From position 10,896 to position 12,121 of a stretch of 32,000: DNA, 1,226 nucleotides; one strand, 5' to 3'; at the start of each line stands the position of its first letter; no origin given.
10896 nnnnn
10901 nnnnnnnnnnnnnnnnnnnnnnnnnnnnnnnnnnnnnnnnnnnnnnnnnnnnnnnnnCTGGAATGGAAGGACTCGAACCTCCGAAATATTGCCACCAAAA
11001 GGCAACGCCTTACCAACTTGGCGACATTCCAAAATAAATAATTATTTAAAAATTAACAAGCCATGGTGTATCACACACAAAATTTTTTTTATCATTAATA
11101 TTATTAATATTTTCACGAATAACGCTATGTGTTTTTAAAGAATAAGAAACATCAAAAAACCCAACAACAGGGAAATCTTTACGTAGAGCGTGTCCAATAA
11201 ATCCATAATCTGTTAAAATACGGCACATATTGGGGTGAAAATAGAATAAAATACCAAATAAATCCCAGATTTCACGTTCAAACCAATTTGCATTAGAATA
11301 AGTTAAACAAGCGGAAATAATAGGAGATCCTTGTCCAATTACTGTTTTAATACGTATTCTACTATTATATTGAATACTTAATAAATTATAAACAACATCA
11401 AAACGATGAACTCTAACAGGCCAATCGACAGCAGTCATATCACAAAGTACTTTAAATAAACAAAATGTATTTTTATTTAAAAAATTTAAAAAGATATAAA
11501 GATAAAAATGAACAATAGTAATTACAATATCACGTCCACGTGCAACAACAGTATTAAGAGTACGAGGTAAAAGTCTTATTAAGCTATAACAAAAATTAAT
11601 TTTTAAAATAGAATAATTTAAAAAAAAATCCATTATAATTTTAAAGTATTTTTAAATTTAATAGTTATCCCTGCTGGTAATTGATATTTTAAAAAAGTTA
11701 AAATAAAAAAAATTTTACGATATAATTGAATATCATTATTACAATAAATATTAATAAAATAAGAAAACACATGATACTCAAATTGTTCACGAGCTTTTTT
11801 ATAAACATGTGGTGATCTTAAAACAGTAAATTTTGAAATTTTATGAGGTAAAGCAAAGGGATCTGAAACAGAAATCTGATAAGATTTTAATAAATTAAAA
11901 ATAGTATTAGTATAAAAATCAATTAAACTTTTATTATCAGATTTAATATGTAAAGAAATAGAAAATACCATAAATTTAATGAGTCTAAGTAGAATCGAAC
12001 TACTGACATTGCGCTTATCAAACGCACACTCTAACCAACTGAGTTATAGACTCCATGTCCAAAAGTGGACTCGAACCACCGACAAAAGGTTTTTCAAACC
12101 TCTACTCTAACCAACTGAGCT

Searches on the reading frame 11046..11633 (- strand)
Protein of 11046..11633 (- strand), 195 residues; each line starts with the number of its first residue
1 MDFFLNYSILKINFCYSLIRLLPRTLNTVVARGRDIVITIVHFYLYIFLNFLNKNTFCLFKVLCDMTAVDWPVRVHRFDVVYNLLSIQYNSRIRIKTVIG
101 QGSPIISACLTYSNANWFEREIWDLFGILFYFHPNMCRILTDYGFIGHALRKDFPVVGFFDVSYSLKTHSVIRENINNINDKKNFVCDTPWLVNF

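Call 8: search_protein_families(library=pfam, proteins=[window:11046-11633:-])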
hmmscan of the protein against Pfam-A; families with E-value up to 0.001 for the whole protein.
window:11046-11633:- (195 aa): 1 family
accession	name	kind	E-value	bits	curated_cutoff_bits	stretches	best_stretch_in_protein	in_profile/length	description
PF00329.25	Complex1_30kDa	-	3.9e-33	115.1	22.5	1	48-158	11-122/124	Respiratory-chain NADH dehydrogenase, 30 Kd subunit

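Call 10: find_encoding_contigs(protein=window:11046-11633:-, flank=10000, max_places=10)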
Protein window:11046-11633:- (195 aa): no gene with exactly this product is on record in the collection.

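Call 16: list_cluster_members(proteins=[window:11046-11633:-, window:12144-13688:-, window:21738-22388:-, window:24348-26423:-, window:27927-28376:-, window:28388-29566:-])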
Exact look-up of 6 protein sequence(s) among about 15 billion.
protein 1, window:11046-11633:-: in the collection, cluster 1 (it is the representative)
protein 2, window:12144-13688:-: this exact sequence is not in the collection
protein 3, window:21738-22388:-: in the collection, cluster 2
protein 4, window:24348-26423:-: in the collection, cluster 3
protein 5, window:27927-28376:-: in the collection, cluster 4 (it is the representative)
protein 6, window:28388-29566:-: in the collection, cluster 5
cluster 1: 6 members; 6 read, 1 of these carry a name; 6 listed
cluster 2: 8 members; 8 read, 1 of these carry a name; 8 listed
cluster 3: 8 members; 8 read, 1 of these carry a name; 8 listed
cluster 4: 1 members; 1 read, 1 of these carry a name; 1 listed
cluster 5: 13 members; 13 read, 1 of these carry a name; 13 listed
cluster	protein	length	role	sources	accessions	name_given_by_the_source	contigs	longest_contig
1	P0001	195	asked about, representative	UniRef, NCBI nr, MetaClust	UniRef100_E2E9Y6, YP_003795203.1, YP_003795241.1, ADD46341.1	NADH dehydrogenase subunit 9 n=1 Tax=Proteromonas lacertae TaxID=42746 RepID=E2E9Y6_PROLC | NADH dehydrogenase subunit 9 [Proteromonas lacertae] | status=active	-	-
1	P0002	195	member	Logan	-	-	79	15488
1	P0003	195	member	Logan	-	-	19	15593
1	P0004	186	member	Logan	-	-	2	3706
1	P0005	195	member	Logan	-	-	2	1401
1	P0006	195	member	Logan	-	-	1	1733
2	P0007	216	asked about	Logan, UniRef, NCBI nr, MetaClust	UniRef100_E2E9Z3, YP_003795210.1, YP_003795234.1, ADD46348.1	Uncharacterized protein orf216 n=1 Tax=Proteromonas lacertae TaxID=42746 ... | hypothetical protein PROLAC_032 [Proteromonas lacertae] | status=active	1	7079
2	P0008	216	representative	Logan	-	-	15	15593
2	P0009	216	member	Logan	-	-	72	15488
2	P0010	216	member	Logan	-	-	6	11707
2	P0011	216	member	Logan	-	-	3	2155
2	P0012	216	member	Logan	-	-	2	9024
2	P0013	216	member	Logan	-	-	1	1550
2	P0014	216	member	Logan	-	-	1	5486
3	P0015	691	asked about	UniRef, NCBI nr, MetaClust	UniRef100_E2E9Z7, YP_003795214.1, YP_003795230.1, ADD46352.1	NADH dehydrogenase subunit 11 n=1 Tax=Proteromonas lacertae TaxID=42746 RepID=E2E9Z7_PROLC | NADH dehydrogenase subunit 11 [Proteromonas lacertae] | status=active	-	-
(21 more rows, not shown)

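Call 17: find_encoding_contigs(protein=P0003, flank=10000, max_places=10)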
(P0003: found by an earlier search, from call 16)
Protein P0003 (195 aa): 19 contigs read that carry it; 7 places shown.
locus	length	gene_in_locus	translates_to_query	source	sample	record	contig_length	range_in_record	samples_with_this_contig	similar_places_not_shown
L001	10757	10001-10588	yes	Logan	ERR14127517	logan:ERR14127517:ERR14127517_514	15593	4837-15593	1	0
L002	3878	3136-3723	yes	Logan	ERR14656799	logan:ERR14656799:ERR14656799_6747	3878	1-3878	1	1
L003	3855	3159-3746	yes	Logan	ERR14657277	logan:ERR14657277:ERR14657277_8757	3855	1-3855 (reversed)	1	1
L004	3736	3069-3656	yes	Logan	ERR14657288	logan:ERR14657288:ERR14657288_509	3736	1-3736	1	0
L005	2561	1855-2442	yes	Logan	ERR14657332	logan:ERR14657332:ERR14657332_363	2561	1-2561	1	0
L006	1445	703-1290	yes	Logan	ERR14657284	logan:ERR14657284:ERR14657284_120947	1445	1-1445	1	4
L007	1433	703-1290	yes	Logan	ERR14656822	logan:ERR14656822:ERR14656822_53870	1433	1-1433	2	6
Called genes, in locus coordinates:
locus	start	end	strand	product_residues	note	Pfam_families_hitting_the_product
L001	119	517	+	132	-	PF00164:Ribosom_S12_S23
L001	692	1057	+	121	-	PF00507:Oxidored_q4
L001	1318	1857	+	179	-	PF00499:Oxidored_q3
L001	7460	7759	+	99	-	PF00420:Oxidored_q2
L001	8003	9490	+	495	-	PF00361:Proton_antipo_M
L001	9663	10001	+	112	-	PF00338:Ribosomal_S10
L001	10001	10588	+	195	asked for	PF00329:Complex1_30kDa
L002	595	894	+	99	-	PF00420:Oxidored_q2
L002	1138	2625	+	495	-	PF00361:Proton_antipo_M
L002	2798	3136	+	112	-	PF00338:Ribosomal_S10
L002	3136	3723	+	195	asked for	PF00329:Complex1_30kDa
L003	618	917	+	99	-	PF00420:Oxidored_q2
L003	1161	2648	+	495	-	PF00361:Proton_antipo_M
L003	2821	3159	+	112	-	PF00338:Ribosomal_S10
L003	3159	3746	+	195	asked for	PF00329:Complex1_30kDa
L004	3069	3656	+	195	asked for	PF00329:Complex1_30kDa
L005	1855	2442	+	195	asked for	PF00329:Complex1_30kDa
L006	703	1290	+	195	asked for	PF00329:Complex1_30kDa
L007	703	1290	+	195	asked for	PF00329:Complex1_30kDa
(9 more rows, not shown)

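Call 18: find_encoding_contigs(protein=P0002, flank=10000, max_places=10)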
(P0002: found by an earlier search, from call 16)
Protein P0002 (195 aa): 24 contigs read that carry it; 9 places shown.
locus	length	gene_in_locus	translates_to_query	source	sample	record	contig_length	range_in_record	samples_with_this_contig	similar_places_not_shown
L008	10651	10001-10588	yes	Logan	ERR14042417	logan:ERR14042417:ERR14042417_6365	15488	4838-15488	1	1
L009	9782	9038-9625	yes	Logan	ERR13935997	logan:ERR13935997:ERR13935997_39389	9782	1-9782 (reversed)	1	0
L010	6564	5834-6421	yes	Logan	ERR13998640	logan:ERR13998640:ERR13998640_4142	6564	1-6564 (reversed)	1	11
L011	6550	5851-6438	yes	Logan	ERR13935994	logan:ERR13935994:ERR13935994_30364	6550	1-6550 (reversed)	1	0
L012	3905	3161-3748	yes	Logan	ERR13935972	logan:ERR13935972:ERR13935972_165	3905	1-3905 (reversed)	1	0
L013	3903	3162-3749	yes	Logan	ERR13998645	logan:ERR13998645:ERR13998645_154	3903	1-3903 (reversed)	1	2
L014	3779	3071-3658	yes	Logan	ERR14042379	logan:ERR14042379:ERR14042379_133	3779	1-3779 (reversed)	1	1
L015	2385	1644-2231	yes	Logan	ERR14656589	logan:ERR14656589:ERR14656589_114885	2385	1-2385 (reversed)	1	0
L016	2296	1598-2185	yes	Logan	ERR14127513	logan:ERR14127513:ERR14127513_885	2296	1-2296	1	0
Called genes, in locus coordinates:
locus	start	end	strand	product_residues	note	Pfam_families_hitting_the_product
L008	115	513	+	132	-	PF00164:Ribosom_S12_S23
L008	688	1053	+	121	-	PF00507:Oxidored_q4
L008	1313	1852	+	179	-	PF00499:Oxidored_q3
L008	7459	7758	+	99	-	PF00420:Oxidored_q2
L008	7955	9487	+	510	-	PF00361:Proton_antipo_M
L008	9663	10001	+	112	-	PF00338:Ribosomal_S10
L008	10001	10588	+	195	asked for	PF00329:Complex1_30kDa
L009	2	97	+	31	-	?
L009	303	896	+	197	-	PF00499:Oxidored_q3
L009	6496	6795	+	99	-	PF00420:Oxidored_q2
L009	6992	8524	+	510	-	PF00361:Proton_antipo_M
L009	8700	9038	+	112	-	PF00338:Ribosomal_S10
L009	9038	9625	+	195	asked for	PF00329:Complex1_30kDa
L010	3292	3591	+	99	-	PF00420:Oxidored_q2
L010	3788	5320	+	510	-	PF00361:Proton_antipo_M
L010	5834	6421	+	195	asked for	PF00329:Complex1_30kDa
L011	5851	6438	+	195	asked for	PF00329:Complex1_30kDa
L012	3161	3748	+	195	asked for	PF00329:Complex1_30kDa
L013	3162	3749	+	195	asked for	PF00329:Complex1_30kDa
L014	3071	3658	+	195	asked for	PF00329:Complex1_30kDa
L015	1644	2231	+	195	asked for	PF00329:Complex1_30kDa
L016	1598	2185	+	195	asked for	PF00329:Complex1_30kDa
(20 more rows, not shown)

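Call 31: find_encoding_contigs(protein=P0007, flank=10000, max_places=10)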
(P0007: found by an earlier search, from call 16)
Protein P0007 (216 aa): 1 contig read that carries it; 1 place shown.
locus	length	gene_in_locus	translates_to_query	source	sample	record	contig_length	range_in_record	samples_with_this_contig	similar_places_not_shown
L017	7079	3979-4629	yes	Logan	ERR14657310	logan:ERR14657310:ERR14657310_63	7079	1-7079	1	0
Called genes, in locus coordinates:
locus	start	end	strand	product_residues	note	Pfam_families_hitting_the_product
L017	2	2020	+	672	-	?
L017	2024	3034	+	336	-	PF00146:NADHdh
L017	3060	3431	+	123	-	PF00238:Ribosomal_L14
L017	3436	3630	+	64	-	-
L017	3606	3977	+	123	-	-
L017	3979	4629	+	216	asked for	PF00177:Ribosomal_S7 (faint)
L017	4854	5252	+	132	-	PF00164:Ribosom_S12_S23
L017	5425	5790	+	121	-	PF00507:Oxidored_q4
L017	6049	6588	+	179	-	PF00499:Oxidored_q3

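Call 33: find_encoding_contigs(protein=P0005, flank=3000, max_places=10)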
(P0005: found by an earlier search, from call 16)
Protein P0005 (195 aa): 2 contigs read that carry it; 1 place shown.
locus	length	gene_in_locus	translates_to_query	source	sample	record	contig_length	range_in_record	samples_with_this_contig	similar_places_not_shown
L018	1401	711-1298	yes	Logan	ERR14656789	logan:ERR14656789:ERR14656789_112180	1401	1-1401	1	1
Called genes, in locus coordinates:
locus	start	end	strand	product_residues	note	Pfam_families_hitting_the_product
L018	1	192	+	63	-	?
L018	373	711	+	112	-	PF00338:Ribosomal_S10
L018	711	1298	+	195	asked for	PF00329:Complex1_30kDa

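Call 34: find_encoding_contigs(protein=P0006, flank=3000, max_places=10)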
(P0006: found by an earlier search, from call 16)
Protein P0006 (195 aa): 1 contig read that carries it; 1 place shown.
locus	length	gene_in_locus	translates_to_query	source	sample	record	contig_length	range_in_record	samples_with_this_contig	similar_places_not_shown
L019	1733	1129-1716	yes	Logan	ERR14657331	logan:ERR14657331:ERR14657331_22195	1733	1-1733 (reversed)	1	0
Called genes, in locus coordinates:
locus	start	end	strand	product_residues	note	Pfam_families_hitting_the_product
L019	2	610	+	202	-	?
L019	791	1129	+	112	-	PF00338:Ribosomal_S10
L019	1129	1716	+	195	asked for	PF00329:Complex1_30kDa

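Call 35: find_encoding_contigs(protein=P0004, flank=3000, max_places=10)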
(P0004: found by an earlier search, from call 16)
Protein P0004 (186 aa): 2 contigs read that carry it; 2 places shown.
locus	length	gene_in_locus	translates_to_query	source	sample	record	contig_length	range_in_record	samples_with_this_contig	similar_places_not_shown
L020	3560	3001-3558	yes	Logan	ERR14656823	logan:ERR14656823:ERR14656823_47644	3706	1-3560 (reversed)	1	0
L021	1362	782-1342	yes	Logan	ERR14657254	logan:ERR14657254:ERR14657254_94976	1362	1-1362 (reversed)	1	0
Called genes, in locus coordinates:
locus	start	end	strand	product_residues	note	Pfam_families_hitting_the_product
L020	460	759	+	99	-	PF00420:Oxidored_q2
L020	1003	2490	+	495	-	PF00361:Proton_antipo_M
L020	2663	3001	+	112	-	PF00338:Ribosomal_S10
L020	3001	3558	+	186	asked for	PF00329:Complex1_30kDa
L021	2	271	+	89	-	?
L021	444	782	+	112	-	PF00338:Ribosomal_S10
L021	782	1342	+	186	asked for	PF00329:Complex1_30kDa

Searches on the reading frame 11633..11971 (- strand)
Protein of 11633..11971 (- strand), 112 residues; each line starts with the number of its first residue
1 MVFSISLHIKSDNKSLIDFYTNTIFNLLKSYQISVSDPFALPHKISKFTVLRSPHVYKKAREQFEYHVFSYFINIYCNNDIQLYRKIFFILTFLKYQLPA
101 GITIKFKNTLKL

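Call 8: search_protein_families(library=pfam, proteins=[window:11633-11971:-])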
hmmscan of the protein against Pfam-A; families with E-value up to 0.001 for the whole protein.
window:11633-11971:- (112 aa): 1 family
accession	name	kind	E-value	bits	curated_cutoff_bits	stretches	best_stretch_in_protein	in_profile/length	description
PF00338.27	Ribosomal_S10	-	2.5e-20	73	21.2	1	7-107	2-98/98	Ribosomal protein S10p/S20e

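Call 30: find_encoding_contigs(protein=window:11633-11971:-, flank=10000, max_places=10)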
Protein window:11633-11971:- (112 aa): no gene with exactly this product is on record in the collection.
